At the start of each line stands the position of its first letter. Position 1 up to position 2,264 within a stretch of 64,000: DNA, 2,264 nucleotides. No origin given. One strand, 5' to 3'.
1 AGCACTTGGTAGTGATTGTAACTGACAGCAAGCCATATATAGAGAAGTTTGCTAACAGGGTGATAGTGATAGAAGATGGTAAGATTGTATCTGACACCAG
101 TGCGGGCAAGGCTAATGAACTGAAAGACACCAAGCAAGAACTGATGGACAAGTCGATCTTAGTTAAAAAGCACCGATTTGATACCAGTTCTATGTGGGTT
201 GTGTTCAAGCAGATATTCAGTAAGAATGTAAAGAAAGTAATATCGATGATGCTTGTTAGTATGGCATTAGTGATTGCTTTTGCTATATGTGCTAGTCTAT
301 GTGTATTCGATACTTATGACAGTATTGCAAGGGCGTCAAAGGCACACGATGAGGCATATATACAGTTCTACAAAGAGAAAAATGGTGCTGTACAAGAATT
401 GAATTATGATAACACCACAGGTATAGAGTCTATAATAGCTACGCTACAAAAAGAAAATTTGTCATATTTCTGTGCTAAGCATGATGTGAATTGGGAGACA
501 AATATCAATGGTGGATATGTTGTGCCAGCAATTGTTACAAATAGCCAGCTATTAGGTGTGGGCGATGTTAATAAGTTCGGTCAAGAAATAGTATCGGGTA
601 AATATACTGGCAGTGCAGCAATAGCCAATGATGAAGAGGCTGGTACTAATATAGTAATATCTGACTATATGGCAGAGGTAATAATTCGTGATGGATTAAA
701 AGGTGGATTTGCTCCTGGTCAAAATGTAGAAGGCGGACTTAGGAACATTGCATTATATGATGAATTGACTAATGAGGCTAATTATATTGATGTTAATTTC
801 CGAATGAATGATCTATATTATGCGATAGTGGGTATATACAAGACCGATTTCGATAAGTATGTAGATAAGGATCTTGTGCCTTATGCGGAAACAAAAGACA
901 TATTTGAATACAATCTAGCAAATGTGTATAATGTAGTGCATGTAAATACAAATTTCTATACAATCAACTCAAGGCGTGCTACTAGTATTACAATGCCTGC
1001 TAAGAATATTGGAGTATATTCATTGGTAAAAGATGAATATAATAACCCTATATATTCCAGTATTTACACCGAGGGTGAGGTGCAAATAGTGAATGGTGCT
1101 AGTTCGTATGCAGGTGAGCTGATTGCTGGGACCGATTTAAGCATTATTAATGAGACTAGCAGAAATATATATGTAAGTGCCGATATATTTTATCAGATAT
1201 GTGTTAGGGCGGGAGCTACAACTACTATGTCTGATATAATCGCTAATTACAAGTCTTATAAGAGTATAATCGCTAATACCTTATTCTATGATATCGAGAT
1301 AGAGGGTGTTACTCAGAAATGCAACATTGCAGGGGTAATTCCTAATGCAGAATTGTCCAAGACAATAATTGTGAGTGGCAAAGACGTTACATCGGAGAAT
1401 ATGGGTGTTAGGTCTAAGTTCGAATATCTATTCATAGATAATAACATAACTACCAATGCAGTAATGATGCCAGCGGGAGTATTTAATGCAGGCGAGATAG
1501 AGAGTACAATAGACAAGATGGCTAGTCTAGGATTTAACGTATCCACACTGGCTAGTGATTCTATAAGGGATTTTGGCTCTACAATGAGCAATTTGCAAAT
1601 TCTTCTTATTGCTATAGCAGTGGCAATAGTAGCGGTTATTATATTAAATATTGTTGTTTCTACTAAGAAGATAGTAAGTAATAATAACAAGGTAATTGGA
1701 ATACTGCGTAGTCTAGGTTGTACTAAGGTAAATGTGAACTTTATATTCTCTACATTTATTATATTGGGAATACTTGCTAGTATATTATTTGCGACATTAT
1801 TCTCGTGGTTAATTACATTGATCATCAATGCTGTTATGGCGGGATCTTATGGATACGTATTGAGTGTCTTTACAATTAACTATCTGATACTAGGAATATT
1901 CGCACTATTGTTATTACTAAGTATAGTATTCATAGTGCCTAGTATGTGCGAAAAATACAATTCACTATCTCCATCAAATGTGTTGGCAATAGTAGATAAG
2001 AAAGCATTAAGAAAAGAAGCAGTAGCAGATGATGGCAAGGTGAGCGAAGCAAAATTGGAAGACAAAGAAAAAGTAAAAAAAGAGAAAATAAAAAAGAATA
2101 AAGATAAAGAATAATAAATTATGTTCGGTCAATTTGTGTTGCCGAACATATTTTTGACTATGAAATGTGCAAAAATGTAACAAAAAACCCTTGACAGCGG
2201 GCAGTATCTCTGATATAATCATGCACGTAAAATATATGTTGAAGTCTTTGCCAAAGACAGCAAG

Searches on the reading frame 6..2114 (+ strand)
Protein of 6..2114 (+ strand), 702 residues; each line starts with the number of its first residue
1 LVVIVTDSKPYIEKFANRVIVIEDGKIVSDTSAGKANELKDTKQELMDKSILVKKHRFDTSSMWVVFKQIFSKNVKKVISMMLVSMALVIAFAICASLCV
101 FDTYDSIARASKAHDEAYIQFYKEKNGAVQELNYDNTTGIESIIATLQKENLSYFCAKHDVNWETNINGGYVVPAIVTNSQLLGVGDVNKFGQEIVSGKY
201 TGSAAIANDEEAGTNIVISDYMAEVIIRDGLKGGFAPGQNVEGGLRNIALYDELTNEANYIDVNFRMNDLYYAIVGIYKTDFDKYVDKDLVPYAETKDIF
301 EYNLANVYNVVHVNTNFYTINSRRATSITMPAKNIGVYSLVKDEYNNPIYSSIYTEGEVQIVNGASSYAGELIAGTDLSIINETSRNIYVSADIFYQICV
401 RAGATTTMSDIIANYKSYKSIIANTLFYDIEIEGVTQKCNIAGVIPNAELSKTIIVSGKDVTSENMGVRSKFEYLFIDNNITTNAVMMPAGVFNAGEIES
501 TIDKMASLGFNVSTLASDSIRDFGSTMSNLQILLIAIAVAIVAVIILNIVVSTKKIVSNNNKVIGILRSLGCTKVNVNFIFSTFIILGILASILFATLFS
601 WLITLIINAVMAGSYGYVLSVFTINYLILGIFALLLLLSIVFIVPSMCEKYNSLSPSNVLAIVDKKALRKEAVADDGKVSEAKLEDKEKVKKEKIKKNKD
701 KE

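Call 27: search_protein_families(library=pfam, proteins=[window:6-2114:+])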
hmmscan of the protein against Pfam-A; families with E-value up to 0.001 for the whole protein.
window:6-2114:+ (702 aa): 1 family
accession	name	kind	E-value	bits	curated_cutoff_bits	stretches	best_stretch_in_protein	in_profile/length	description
PF02687.27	FtsX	-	8.4e-07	29.5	25.5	1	536-643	2-110/120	FtsX-like permease C-terminal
